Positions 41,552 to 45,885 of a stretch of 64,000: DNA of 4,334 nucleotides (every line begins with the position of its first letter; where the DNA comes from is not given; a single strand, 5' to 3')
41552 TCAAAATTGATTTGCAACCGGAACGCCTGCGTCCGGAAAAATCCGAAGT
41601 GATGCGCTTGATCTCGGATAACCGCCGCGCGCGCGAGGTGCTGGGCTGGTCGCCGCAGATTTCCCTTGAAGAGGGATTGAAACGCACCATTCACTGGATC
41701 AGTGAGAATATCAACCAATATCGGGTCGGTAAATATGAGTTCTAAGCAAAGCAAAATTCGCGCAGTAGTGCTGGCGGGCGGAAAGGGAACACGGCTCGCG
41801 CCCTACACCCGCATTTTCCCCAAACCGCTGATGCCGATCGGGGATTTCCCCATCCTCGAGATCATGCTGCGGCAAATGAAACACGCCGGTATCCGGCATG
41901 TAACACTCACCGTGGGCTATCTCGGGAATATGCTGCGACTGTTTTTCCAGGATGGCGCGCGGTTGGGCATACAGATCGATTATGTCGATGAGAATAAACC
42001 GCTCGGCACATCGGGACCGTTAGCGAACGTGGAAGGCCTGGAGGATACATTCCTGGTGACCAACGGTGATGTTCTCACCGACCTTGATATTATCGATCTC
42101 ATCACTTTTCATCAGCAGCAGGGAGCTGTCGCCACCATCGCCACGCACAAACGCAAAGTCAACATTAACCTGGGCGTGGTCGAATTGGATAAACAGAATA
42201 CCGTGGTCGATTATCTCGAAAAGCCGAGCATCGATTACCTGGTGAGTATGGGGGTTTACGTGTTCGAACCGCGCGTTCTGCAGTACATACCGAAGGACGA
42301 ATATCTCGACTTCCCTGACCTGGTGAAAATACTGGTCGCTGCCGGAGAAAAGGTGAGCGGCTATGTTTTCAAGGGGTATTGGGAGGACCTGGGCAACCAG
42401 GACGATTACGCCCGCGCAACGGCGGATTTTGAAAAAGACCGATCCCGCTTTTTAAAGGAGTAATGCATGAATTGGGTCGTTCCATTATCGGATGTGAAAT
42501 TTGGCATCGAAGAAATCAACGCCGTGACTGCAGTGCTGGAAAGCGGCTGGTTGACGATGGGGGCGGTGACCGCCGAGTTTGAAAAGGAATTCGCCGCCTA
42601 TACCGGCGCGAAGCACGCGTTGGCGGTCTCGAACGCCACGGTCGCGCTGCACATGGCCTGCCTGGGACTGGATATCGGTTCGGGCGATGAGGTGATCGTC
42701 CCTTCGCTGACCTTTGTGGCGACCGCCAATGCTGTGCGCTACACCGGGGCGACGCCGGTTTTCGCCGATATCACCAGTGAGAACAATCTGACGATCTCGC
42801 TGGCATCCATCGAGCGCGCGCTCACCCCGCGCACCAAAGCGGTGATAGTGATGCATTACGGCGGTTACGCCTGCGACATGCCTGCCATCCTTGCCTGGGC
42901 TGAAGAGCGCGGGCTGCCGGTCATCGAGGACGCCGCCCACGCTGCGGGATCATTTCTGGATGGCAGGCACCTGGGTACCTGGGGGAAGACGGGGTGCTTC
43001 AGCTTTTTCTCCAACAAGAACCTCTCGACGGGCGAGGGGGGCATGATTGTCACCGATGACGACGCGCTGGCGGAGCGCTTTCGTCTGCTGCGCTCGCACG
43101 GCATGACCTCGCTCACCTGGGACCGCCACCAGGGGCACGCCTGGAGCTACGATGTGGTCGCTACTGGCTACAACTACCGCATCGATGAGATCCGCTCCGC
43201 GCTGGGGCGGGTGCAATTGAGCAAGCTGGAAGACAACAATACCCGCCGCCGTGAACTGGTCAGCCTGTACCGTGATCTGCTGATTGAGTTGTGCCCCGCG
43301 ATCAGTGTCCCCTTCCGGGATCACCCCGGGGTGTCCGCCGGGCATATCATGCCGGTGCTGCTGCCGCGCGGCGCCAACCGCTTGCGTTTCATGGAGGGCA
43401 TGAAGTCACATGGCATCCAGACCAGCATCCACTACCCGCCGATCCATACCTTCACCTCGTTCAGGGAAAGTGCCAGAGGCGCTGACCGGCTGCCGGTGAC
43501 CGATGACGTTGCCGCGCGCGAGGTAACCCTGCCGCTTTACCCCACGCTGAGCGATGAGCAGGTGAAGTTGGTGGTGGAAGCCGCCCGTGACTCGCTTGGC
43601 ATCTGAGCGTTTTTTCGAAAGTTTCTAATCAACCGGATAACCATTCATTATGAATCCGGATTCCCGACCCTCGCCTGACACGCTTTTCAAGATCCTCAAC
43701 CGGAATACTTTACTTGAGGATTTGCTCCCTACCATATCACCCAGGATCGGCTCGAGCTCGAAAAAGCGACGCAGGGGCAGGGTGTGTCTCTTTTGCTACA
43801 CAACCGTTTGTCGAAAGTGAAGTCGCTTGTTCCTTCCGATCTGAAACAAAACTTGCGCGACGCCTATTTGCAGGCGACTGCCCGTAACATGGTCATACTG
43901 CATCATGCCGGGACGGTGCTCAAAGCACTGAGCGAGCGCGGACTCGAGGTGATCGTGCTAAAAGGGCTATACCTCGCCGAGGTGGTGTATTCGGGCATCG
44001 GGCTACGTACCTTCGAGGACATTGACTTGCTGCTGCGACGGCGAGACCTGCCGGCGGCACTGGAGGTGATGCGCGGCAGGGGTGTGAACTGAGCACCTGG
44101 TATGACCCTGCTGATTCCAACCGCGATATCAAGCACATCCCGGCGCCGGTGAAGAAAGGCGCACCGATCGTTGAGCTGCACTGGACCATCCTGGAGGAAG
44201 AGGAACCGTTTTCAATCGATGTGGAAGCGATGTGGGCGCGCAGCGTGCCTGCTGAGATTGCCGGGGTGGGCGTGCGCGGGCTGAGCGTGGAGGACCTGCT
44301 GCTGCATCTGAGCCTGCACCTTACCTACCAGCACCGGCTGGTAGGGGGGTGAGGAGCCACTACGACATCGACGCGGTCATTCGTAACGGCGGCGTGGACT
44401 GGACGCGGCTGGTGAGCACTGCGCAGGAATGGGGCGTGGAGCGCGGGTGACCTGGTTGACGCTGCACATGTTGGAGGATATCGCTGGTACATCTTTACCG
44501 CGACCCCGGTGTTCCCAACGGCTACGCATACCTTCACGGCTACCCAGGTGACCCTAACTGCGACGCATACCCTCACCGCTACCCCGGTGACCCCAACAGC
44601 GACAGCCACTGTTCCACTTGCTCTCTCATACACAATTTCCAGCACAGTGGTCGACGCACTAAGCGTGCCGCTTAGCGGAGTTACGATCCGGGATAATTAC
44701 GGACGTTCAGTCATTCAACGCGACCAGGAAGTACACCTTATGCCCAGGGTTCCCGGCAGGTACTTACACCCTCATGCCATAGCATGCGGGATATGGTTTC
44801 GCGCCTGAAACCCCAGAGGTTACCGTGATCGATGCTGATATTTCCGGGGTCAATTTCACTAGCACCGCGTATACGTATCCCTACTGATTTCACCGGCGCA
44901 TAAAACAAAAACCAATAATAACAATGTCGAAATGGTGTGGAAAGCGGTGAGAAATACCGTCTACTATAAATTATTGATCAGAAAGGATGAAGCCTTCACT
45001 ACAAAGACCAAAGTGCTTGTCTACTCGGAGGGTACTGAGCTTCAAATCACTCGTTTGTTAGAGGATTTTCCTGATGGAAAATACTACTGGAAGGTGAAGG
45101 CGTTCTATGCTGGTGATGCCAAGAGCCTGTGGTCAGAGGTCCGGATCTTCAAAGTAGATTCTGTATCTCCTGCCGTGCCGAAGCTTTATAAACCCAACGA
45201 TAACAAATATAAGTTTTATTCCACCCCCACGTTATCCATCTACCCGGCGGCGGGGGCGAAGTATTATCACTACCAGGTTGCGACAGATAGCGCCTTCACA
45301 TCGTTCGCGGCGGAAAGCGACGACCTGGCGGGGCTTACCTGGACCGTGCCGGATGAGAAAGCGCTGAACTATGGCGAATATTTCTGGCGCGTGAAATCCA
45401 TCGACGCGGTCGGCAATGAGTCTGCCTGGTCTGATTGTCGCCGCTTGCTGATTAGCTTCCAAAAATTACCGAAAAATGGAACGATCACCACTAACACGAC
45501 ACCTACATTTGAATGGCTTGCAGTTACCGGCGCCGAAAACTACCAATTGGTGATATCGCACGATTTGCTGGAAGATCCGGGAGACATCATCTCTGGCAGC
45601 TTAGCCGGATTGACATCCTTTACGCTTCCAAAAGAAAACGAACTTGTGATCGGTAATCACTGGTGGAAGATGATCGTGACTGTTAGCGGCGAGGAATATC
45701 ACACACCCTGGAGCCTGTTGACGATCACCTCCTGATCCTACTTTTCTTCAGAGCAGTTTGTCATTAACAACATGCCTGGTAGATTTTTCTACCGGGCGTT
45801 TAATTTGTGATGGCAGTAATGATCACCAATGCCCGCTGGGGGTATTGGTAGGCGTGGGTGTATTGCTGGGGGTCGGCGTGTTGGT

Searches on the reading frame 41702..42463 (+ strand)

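Call 15: search_protein_families(library=pfam, proteins=[window:41702-42463:+], max_evalue=0.00001)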
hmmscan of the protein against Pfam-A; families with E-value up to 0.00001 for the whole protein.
window:41702-42463:+ (253 aa): 2 families
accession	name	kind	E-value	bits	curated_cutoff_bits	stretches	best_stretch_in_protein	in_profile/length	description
PF00483.29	NTP_transferase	-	6.2e-41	141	21.2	1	21-244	2-243/245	Nucleotidyl transferase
PF12804.13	NTP_transf_3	-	5.6e-08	33.6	27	1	21-151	1-125/160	MobA-like NTP transferase domain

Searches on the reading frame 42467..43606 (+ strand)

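Call 15: search_protein_families(library=pfam, proteins=[window:42467-43606:+], max_evalue=0.00001)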
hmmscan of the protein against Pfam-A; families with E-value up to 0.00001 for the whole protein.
window:42467-43606:+ (379 aa): 3 families
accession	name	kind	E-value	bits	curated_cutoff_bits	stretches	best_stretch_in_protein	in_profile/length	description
PF01041.23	DegT_DnrJ_EryC1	-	2.2e-119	399.3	19.8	1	15-372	6-358/360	DegT/DnrJ/EryC1/StrS aminotransferase family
PF00155.27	Aminotran_1_2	-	1.3e-08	34.9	19.7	1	35-161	44-191/361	Aminotransferase class I and II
PF01053.26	Cys_Met_Meta_PP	-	8.8e-06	25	27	0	35-165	54-183/381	Cys/Met metabolism PLP-dependent enzyme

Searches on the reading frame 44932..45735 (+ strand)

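Call 15: search_protein_families(library=pfam, proteins=[window:44932-45735:+], max_evalue=0.00001)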
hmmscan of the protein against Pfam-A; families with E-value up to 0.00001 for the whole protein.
window:44932-45735:+ (267 aa): 1 family
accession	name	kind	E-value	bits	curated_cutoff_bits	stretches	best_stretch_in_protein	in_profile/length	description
PF25788.1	Ig_Rha78A_N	-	2e-06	28.5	27.4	0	112-169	38-96/105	Rha78A-like, N-terminal immunoglobulin domain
